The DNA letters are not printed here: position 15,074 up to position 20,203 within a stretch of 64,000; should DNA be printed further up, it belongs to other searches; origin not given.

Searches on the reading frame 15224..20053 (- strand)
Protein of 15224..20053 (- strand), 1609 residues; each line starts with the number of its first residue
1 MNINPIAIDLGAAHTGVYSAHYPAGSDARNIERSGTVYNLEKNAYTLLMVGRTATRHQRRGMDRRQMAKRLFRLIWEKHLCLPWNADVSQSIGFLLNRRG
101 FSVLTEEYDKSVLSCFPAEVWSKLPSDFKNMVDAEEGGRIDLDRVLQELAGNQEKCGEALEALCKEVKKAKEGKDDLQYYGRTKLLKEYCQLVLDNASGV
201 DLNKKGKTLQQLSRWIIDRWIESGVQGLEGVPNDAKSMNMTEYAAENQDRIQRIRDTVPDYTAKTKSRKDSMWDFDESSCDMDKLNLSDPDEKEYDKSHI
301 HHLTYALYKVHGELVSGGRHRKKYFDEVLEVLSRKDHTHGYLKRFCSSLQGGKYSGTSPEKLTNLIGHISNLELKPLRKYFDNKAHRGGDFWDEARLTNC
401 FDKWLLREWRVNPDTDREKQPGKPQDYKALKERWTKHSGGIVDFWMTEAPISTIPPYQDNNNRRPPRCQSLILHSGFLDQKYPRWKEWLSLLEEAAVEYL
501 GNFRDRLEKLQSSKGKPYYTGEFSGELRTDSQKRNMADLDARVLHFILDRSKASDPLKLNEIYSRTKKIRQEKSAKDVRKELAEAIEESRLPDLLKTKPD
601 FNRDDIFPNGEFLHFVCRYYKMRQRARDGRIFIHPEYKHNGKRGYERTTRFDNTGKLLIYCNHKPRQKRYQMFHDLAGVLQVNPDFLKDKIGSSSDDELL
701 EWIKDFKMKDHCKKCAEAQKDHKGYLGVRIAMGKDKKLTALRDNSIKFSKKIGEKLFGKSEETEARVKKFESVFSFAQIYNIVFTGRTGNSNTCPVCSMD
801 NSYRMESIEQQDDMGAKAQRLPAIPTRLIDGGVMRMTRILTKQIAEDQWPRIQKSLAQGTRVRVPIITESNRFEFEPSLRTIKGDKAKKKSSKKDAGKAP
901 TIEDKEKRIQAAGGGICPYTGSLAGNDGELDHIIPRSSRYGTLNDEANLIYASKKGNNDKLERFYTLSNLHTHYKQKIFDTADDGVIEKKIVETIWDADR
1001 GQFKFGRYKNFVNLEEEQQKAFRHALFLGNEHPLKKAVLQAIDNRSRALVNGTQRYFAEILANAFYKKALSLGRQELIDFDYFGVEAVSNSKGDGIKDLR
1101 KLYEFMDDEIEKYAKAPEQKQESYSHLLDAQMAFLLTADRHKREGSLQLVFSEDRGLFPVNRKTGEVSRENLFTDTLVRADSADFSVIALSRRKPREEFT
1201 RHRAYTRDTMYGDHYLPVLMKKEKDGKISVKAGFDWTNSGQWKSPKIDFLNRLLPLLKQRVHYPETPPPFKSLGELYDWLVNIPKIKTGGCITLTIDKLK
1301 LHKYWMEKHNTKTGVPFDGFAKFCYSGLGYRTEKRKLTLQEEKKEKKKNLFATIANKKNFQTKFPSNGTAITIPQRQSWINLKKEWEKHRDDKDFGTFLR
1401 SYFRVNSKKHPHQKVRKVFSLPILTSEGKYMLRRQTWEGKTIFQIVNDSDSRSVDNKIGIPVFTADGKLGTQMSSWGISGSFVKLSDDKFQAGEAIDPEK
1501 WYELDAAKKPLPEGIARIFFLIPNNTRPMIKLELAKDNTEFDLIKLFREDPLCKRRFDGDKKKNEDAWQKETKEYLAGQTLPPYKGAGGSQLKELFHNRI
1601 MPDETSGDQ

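Call 9: search_protein_families(library=pfam, proteins=[window:15224-20053:-], max_evalue=0.001)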
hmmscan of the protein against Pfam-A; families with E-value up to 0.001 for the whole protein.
window:15224-20053:- (1609 aa): 1 family
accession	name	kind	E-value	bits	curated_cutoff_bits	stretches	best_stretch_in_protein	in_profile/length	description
PF21069.2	Csx12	-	2.2e-128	430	27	1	49-807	1-593/594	CRISPR-associated endonuclease Cas9 alpha-helical lobe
